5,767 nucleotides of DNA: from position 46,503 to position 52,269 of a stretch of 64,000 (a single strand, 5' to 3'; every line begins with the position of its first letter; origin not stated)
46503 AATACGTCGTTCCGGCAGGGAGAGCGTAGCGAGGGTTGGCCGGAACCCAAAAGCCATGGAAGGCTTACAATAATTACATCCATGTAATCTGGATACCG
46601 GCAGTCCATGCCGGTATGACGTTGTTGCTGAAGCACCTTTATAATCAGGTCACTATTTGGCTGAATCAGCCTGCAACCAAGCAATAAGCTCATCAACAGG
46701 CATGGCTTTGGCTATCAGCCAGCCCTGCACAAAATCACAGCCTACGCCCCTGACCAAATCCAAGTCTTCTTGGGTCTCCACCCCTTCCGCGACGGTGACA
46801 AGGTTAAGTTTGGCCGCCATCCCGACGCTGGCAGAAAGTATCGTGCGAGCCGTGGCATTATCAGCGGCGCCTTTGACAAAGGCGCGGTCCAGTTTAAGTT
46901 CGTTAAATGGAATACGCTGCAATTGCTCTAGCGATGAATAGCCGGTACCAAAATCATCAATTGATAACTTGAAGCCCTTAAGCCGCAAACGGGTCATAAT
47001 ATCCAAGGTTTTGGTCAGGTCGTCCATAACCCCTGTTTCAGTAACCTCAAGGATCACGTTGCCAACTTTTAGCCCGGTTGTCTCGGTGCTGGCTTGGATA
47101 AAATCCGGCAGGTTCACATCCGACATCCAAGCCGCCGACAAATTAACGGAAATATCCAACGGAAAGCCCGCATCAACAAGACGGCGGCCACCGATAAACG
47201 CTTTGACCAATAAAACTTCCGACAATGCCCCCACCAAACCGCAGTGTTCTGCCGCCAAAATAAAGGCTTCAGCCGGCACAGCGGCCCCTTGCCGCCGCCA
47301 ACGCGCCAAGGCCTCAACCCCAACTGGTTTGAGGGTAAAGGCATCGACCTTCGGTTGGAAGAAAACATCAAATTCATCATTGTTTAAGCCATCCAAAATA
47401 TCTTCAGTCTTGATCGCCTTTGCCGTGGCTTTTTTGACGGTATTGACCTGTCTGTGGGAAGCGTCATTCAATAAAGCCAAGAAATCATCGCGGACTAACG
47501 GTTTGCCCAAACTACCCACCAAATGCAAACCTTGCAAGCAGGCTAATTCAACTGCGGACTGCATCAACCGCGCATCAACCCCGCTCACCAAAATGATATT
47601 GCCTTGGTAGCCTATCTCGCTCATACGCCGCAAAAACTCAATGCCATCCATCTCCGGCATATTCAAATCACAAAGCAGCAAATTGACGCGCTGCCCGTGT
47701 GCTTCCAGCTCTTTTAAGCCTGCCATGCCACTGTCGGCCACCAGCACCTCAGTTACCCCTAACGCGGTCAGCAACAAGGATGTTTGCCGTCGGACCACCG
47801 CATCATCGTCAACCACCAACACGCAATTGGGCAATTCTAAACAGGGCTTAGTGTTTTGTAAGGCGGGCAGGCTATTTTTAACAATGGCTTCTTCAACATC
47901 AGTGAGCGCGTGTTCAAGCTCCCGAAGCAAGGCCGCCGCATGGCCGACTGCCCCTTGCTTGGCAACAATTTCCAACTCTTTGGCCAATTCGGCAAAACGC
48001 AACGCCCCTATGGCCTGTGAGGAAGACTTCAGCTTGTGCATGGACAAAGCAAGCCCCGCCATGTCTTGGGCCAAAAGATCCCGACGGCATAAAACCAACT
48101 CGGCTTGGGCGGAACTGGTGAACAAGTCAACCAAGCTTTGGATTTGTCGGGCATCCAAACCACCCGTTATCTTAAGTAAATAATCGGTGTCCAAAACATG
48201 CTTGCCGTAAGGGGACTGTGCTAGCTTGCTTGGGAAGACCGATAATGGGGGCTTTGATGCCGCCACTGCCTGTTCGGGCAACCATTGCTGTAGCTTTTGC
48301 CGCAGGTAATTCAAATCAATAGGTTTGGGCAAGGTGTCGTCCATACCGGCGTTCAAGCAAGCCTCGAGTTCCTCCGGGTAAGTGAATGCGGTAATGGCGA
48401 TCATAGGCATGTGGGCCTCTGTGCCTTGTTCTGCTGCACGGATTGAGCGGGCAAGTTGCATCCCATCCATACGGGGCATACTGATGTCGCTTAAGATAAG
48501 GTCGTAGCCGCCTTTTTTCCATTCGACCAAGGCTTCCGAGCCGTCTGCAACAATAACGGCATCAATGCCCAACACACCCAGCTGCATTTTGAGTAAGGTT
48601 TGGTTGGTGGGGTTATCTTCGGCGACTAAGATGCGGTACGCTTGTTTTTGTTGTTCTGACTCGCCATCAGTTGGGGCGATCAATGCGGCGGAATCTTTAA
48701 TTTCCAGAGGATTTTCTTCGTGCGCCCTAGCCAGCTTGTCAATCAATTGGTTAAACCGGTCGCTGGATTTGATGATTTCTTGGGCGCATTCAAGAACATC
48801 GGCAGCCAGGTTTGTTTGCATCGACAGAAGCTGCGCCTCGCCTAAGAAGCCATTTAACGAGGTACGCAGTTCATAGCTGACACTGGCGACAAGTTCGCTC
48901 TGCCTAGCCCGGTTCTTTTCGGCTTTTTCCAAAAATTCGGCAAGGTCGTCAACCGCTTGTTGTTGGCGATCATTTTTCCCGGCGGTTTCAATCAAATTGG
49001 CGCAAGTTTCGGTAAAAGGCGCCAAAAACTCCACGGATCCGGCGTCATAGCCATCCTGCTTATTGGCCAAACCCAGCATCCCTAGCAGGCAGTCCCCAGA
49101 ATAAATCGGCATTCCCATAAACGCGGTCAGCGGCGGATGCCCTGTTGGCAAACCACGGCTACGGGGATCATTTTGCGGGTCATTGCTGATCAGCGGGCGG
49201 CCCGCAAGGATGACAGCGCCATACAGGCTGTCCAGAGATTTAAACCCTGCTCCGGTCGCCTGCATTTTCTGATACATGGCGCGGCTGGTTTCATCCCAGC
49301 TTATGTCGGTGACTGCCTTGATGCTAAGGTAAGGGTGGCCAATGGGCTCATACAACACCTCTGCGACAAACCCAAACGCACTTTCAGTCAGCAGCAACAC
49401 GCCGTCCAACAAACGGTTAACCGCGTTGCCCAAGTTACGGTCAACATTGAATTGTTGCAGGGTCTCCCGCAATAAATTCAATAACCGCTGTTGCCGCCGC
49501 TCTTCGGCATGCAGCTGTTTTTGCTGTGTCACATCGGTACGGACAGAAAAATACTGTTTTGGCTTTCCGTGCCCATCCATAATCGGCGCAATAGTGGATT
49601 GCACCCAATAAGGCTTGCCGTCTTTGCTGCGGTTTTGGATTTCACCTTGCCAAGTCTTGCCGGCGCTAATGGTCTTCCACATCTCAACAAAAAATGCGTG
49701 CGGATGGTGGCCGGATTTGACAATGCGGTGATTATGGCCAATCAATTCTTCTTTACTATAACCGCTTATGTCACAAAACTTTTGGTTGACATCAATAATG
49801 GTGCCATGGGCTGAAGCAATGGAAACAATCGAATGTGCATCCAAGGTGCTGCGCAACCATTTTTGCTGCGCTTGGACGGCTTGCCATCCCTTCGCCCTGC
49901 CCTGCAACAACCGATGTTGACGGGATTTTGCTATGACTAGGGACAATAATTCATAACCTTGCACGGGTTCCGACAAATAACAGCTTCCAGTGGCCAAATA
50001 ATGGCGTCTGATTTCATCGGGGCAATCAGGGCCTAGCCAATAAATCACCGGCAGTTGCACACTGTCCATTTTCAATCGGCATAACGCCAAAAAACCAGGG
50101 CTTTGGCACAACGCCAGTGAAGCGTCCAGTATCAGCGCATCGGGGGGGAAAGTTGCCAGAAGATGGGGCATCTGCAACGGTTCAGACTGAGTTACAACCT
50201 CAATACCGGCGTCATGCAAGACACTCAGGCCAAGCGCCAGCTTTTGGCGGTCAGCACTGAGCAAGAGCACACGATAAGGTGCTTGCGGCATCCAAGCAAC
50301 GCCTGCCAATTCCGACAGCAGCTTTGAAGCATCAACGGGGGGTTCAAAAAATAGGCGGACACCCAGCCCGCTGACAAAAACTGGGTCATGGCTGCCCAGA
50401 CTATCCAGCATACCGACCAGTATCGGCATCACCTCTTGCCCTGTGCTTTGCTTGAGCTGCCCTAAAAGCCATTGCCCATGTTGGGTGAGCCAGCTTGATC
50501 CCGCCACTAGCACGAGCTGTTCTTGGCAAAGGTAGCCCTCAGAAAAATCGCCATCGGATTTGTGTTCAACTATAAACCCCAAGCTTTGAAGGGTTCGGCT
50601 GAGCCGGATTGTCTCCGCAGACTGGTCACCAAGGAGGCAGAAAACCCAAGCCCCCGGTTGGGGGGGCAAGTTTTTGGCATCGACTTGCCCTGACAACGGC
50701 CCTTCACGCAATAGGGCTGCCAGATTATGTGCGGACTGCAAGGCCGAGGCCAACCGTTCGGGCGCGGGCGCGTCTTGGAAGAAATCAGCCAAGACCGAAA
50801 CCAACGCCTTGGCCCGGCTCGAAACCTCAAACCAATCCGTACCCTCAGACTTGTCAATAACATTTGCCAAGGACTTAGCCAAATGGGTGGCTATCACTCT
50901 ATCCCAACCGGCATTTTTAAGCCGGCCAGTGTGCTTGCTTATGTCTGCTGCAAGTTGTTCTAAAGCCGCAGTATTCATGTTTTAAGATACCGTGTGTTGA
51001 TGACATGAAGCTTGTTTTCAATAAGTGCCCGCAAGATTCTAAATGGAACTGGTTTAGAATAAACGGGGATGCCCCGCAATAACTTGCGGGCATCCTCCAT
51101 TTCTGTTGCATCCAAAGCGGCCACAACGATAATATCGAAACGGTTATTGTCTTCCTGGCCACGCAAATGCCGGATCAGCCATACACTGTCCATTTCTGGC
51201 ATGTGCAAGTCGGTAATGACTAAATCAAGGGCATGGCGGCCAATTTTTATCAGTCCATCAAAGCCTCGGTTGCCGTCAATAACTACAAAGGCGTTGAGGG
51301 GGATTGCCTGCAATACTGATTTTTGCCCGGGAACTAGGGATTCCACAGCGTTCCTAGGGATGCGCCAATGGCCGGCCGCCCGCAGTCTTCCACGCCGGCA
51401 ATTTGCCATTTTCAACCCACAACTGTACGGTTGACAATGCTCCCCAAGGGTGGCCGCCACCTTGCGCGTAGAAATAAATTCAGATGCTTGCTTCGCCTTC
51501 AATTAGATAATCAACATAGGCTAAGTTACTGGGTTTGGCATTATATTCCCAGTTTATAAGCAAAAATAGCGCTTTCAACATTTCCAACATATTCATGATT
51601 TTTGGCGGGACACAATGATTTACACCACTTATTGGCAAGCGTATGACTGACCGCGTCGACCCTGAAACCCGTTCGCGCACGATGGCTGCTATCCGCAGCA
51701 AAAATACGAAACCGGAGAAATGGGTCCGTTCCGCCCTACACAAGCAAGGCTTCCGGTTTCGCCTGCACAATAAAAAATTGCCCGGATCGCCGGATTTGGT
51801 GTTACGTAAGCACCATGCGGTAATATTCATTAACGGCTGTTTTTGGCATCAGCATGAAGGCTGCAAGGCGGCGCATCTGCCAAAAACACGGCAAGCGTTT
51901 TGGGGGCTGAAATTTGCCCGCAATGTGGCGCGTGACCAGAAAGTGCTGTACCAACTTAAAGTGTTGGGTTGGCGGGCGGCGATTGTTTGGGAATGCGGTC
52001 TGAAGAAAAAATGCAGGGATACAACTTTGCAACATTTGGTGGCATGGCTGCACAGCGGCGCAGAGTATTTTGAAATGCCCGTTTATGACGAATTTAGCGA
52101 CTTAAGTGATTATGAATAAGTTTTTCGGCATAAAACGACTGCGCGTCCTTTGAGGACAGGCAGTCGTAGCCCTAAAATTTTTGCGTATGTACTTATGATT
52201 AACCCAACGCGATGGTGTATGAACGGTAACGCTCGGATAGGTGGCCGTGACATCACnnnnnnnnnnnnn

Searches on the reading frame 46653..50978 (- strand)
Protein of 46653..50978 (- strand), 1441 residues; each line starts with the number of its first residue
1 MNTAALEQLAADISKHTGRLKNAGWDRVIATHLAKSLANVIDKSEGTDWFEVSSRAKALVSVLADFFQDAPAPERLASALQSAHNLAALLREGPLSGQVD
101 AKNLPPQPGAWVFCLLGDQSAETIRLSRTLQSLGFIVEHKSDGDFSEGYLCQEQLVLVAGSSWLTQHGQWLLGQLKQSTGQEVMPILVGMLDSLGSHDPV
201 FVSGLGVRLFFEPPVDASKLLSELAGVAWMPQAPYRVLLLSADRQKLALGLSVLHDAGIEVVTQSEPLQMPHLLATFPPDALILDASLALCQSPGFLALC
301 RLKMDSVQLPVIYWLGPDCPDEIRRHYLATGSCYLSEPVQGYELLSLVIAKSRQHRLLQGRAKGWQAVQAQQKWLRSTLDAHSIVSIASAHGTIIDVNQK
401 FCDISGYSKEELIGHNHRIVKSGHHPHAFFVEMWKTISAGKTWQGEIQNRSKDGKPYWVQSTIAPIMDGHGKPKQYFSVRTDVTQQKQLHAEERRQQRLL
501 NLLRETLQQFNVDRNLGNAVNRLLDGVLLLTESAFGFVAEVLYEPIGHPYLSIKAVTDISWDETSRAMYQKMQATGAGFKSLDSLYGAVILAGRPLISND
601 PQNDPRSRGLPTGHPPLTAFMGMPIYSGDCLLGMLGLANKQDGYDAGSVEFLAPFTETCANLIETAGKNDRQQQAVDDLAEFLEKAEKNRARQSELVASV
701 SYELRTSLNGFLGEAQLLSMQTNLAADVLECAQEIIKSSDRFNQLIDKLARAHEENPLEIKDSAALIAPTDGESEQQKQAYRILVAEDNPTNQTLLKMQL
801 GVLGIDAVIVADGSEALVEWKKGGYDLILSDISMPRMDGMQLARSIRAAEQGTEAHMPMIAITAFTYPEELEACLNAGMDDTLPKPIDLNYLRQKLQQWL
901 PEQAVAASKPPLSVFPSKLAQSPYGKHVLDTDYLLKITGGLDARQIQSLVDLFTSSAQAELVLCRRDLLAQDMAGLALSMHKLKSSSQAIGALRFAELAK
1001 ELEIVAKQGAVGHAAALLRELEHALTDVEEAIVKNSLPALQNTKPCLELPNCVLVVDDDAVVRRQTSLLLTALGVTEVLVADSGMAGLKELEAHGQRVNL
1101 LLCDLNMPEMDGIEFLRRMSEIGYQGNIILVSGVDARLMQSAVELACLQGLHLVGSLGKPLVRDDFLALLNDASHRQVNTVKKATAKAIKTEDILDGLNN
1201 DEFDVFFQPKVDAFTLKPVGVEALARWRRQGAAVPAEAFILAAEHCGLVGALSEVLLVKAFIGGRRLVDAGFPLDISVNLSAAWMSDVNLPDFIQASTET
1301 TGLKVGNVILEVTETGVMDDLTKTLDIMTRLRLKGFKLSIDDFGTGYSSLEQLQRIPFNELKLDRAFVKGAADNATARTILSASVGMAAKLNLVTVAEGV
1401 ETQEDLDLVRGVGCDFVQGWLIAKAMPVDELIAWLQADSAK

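Call 5: search_protein_families(library=pfam, proteins=[window:46653-50978:-], max_evalue=0.01)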
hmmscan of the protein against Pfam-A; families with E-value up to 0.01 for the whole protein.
window:46653-50978:- (1441 aa): 11 families
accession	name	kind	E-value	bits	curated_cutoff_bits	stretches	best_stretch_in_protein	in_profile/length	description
PF00563.25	EAL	-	9.8e-56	189.2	31.3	1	1192-1424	2-235/236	EAL domain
PF00072.30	Response_reg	-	5e-46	155.9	30.2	2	783-896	1-110/111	Response regulator receiver domain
PF13426.13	PAS_9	-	1.8e-16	60.7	27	1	387-485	6-103/103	PAS domain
PF13185.12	GAF_2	-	6.4e-15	56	28.6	1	518-664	6-136/136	GAF domain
PF08447.18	PAS_3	-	4.1e-13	49.8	25.6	1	394-476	1-85/89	PAS fold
PF00989.32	PAS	-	6.8e-11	42.6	22.6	1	381-479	10-109/113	PAS fold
PF08448.16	PAS_4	-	3.2e-09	37.5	23.1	1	387-487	10-109/110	PAS fold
PF00512.31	HisKA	-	6.6e-08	32.9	26.9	1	693-749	2-57/66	His Kinase A (phospho-acceptor) domain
PF01590.32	GAF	-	1.2e-07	32.7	22.4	1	539-661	34-131/133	GAF domain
PF01627.28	Hpt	-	1.2e-07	32.3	24.6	1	949-1030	2-83/84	Hpt domain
PF06490.17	FleQ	-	0.0024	18.6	22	0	1053-1173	2-106/108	Flagellar regulatory protein FleQ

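Call 14: search_protein_families(library=ncbifam, proteins=[window:46653-50978:-], max_evalue=0.001)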
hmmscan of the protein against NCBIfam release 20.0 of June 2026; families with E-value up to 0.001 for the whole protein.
window:46653-50978:- (1441 aa): 114 families (the best 25 are shown)
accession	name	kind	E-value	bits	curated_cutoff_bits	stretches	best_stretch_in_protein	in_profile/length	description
NF052596.1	RR_EAL_PvrR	equivalog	9.1e-89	297.8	580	2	1052-1439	5-393/398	response regulator cyclic di-GMP phosphodiesterase PvrR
NF045675.1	PhdiestaseDibA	equivalog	9.4e-74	248.9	980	2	1191-1431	379-621/623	phosphodiesterase DibA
NF008467.0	PRK11359.1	equivalog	2e-52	178.2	857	2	1197-1438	552-795/800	oxygen-sensing cyclic-di-GMP phosphodiesterase DosP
NF052458.1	PhdiestGepA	equivalog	2.1e-49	168.5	1200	1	1182-1430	584-836/840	phosphodiesterase GepA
NF007474.0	PRK10060.1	equivalog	2.9e-49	167.9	782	1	1196-1438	415-657/663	cyclic di-GMP phosphodiesterase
NF053781.1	cdiGMPphdstlr2612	equivalog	1.3e-45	155.6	1600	2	1192-1436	1018-1266/1268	Tlr1612 family c-di-GMP phosphodiesterase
TIGR02956.1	TMAO_torS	equivalog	4e-43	147.7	676.5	3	777-1024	698-956/967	TMAO reductase system sensor histidine kinase/response regulator TorS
NF007839.0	PRK10551.1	equivalog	2e-42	145.4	461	1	1188-1438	262-513/518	cyclic di-GMP phosphodiesterase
NF008099.0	PRK10841.1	equivalog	2.1e-42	144.9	920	2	743-899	792-939/949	two-component system sensor histidine kinase RcsC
NF008318.0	PRK11107.1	equivalog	6.2e-41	140.4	890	2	768-1030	655-911/920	two-component sensor histidine kinase BarA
NF008807.1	PRK11829.1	equivalog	3.5e-38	131.2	733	1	1181-1433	407-660/670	biofilm formation regulator HmsP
NF011874.0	PRK15347.1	equivalog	1.3e-35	122.8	852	3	782-897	692-807/921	two component system sensor kinase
NF008302.0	PRK11091.1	equivalog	2.1e-34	118.8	838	1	771-1004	516-741/779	aerobic respiration two-component sensor histidine kinase ArcB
NF007298.0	PRK09776.1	equivalog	2.4e-33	115.1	1135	2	1226-1434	898-1105/1111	diguanylate cyclase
NF007969.0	PRK10693.1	equivalog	3.1e-31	108.6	329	2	781-900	8-124/337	two-component system response regulator RssB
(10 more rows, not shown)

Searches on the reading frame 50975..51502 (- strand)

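Call 5: search_protein_families(library=pfam, proteins=[window:50975-51502:-], max_evalue=0.01)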
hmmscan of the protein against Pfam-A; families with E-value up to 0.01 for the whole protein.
window:50975-51502:- (175 aa): 2 families
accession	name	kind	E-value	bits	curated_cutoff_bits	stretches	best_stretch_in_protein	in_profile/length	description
PF00072.30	Response_reg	-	7.6e-06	26.5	30.2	1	72-138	23-87/111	Response regulator receiver domain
PF09140.17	MipZ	-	0.0051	16.6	20.7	0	106-162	158-215/262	ATPase MipZ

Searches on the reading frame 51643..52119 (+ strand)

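Call 5: search_protein_families(library=pfam, proteins=[window:51643-52119:+], max_evalue=0.01)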
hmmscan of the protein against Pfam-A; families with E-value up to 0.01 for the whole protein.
window:51643-52119:+ (158 aa): 1 family
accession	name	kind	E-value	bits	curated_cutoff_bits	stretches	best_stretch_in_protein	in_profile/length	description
PF03852.21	Vsr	-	5e-29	100.4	27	1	2-72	1-71/74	DNA mismatch endonuclease Vsr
